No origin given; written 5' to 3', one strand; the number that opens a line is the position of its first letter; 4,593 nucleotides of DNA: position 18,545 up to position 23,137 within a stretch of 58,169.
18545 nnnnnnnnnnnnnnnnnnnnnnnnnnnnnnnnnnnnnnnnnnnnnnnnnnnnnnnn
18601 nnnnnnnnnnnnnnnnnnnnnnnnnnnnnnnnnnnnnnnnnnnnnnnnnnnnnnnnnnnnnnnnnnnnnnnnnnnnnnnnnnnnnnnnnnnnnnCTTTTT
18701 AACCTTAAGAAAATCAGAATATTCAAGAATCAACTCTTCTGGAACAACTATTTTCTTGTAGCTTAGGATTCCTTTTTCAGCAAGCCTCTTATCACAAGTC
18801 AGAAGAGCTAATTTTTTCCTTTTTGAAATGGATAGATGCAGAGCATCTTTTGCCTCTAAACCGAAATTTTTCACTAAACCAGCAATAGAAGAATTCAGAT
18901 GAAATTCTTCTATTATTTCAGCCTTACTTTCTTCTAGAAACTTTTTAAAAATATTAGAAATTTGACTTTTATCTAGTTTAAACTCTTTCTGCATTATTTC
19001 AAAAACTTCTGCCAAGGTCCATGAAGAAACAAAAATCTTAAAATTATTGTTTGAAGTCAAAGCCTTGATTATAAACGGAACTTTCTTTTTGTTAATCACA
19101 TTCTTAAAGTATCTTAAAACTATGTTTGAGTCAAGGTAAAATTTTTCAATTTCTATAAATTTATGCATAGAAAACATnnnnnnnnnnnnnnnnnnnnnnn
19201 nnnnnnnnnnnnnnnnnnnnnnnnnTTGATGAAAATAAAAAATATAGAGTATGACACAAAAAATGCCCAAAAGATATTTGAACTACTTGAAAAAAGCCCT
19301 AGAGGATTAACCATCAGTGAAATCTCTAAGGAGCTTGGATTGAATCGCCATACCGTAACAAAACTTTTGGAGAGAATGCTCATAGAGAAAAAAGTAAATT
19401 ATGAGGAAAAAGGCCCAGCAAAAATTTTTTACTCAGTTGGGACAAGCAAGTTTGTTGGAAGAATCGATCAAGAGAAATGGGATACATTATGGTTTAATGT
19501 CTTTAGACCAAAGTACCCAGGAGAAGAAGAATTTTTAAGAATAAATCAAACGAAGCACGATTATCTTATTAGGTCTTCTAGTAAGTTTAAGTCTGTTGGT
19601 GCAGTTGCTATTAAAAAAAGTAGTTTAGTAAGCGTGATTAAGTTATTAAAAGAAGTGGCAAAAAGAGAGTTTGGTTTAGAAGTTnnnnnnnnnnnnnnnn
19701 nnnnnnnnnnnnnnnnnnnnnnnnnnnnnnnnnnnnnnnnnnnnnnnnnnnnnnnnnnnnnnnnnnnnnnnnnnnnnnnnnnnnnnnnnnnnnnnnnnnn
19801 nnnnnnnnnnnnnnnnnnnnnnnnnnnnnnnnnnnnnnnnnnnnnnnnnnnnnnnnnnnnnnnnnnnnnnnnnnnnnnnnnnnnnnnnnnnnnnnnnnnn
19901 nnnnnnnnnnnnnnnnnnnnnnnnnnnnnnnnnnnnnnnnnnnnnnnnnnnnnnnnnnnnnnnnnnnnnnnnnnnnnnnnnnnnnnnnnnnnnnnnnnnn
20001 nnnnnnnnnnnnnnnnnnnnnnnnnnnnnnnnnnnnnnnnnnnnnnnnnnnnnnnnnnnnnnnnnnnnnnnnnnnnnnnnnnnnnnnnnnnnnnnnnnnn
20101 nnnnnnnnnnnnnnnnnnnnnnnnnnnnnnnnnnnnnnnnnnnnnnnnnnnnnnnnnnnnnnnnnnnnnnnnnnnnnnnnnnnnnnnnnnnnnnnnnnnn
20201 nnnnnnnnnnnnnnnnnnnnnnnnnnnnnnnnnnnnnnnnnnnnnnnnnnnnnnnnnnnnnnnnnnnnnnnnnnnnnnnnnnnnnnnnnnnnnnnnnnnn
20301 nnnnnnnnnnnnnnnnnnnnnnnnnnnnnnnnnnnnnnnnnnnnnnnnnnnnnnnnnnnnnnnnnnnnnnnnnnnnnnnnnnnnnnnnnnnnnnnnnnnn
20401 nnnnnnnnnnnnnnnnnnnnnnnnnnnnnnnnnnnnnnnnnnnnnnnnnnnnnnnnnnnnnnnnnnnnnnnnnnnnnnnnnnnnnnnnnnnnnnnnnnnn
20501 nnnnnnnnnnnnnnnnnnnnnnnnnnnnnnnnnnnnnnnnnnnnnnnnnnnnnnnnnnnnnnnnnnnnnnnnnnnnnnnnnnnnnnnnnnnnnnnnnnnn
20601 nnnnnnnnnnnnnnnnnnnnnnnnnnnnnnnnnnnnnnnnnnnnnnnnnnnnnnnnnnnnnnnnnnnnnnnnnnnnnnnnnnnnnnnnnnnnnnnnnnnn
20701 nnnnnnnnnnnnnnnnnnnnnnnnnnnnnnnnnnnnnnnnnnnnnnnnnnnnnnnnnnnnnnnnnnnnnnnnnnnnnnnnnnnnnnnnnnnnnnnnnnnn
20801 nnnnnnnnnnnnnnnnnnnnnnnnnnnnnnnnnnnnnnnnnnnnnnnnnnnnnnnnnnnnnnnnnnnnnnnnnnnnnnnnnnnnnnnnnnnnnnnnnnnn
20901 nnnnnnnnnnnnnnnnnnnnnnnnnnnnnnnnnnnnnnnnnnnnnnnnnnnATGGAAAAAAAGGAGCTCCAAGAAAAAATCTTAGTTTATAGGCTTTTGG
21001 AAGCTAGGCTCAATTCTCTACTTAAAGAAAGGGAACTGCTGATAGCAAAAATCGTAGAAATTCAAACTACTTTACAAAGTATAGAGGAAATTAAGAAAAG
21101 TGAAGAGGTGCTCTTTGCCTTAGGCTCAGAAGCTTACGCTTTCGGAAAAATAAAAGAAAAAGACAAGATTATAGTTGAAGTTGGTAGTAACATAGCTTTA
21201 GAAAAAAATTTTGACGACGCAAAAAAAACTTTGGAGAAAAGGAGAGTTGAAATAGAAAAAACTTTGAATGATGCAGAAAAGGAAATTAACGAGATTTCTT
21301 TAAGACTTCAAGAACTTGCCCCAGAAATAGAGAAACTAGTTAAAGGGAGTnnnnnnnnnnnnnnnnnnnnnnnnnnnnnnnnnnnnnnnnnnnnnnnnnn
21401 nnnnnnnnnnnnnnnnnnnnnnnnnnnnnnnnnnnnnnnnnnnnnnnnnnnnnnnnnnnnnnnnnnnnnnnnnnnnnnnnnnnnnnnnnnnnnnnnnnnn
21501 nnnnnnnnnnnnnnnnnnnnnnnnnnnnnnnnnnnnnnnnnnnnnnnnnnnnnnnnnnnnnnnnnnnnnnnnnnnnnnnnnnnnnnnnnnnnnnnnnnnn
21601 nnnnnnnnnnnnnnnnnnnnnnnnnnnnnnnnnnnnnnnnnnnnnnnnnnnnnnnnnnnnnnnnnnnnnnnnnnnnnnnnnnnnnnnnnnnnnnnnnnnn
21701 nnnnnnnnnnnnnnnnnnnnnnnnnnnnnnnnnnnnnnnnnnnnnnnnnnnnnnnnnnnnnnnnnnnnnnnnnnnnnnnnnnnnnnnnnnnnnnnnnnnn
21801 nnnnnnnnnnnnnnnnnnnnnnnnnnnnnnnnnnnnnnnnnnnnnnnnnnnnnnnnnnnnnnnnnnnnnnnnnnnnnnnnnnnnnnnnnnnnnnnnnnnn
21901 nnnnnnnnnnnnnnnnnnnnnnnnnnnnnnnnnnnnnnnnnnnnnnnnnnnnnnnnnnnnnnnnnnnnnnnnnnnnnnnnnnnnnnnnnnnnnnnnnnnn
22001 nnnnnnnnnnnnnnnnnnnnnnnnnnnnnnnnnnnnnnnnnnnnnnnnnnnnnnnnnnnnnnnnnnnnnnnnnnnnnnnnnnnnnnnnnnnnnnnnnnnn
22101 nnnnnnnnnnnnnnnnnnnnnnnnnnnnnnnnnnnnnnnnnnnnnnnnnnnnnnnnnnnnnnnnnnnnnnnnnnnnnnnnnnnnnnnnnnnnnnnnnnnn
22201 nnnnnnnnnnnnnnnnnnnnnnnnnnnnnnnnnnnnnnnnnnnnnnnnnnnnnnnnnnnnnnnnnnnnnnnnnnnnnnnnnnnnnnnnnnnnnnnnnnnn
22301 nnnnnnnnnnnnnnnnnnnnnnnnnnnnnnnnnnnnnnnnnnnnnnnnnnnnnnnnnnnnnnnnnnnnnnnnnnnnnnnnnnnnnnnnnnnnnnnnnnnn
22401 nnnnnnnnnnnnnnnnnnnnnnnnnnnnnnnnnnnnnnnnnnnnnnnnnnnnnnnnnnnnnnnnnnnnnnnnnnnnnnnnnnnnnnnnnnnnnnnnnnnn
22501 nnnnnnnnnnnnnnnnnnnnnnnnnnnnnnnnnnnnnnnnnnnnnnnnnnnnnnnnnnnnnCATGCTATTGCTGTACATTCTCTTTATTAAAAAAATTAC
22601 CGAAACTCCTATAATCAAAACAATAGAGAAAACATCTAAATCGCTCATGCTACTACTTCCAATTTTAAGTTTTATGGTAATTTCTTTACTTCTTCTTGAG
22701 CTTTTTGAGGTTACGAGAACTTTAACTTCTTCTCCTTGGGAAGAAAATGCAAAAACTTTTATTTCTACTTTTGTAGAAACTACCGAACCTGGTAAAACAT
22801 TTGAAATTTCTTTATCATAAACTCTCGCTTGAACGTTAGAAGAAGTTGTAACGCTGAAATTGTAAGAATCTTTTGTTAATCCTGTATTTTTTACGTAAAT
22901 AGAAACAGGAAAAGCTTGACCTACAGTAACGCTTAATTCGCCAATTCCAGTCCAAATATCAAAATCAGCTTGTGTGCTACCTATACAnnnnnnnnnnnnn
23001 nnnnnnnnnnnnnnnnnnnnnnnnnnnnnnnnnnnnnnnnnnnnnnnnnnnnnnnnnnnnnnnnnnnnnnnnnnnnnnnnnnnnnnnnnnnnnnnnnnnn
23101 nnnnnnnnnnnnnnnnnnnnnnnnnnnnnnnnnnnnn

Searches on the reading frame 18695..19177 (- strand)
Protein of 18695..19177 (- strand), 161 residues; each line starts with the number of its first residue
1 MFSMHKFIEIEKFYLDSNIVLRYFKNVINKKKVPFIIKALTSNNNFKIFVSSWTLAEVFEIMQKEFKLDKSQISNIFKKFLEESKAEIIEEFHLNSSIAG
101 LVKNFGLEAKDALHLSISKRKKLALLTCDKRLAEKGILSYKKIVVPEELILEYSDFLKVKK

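Call 15: search_protein_families(library=pfam, proteins=[window:18695-19177:-], max_evalue=0.01)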
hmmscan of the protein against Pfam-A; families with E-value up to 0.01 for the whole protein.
window:18695-19177:- (161 aa): 1 family
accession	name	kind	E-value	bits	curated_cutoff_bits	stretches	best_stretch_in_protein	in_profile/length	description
PF01850.27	PIN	-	2.4e-10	41.5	23.6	1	14-135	2-117/120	PIN domain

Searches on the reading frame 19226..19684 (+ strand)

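Call 15: search_protein_families(library=pfam, proteins=[window:19226-19684:+], max_evalue=0.01)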
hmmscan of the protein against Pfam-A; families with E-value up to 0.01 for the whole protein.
window:19226-19684:+ (153 aa): 16 families
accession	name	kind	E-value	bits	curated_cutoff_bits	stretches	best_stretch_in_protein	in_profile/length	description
PF09339.16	HTH_IclR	-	2.5e-05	24.4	22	1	16-50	7-41/52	IclR helix-turn-helix domain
PF13384.12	HTH_23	-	3.1e-05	24.1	24.6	1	18-50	11-40/50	Homeodomain-like domain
PF13412.12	HTH_24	-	9.4e-05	22.4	21.9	1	12-51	3-41/48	Winged helix-turn-helix DNA-binding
PF12802.13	MarR_2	-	0.00011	22.7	27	1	20-51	13-44/61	MarR family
PF21476.4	PF0610-like_N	-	0.00017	22.2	33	1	15-48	4-35/50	PF0610-like, N-terminal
PF21212.3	Dimerisation2-like_dom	-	0.00042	21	27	1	16-58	24-66/72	Dimerisation2-like domain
PF08279.18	HTH_11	-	0.00048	20.4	25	1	15-46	3-34/55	HTH domain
PF24657.1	DUF7646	-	0.001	19.4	27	1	15-62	17-65/85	Domain of unknown function (DUF7646)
PF12840.13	HTH_20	-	0.0038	17.6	27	1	13-46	5-37/51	Helix-turn-helix domain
PF14493.12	HTH_40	-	0.0059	17.3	27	0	26-62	11-48/89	Helix-turn-helix domain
PF07106.19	TBPIP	-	0.0062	16.9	22.8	0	14-68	3-59/62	TBPIP/Hop2 winged helix domain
PF15978.11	TnsD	-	0.0068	15.9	32.4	1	18-116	192-274/355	Tn7-like transposition protein D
PF01978.25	TrmB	-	0.0072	16.6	25.6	0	26-66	21-61/68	Sugar-specific transcriptional regulator TrmB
PF11994.14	DUF3489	-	0.0082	16.6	29.5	0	10-46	6-40/68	Protein of unknown function (DUF3489)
PF04967.18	HTH_10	-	0.0082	16.4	23.1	0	24-50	20-46/53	HTH DNA binding domain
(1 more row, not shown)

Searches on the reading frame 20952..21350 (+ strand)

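Call 15: search_protein_families(library=pfam, proteins=[window:20952-21350:+], max_evalue=0.01)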
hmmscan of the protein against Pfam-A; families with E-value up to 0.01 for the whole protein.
window:20952-21350:+ (133 aa): 2 families
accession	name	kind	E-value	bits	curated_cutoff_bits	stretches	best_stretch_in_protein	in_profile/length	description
PF02996.22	Prefoldin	-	5.6e-21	75.1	23.2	1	17-130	2-118/120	Prefoldin subunit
PF01920.25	Prefoldin_2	-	0.00031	21.1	27.6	0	70-132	44-105/106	Prefoldin subunit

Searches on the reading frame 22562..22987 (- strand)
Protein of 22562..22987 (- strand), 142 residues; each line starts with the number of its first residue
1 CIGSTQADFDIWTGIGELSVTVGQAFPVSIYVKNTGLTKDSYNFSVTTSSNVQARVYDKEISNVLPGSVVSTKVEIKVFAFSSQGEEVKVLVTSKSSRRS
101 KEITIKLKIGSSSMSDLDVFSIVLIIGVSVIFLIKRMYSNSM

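Call 55: find_related_loci(query=A5, collection=genome_contigs, flank=10000)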
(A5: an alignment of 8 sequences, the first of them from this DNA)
Query A5 (142 aa) in genome_contigs; peptide patterns used: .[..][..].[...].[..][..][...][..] (x = any residue, [..] = any of these).
27 stretches matched a pattern; 4 encode a relative of the query (tblastn E <= 1e-3); 4 distinct loci.
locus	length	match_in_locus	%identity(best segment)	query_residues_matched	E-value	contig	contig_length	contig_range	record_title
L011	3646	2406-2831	70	1-140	3e-61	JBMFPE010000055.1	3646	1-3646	MAG: Candidatus Aenigmatarchaeota archaeon isolate KM4338-55 NODE_55_length_3646_cov_2.917904, whole genome shotgun sequ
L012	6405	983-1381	53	6-136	1e-41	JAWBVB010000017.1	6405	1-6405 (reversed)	MAG: Candidatus Aenigmatarchaeota archaeon isolate JZ-1_201803_bins_101 JZ-1_201803_bins_101_scaffold_17, whole genome s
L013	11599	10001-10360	41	2-123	2e-27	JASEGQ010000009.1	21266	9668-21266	MAG: Candidatus Aenigmatarchaeota archaeon isolate Yes49-38 NODE_9_length_21266_cov_7.279653, whole genome shotgun seque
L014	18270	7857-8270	63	1-136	6e-51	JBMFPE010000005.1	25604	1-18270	MAG: Candidatus Aenigmatarchaeota archaeon isolate KM4338-55 NODE_5_length_25604_cov_2.861206, whole genome shotgun sequ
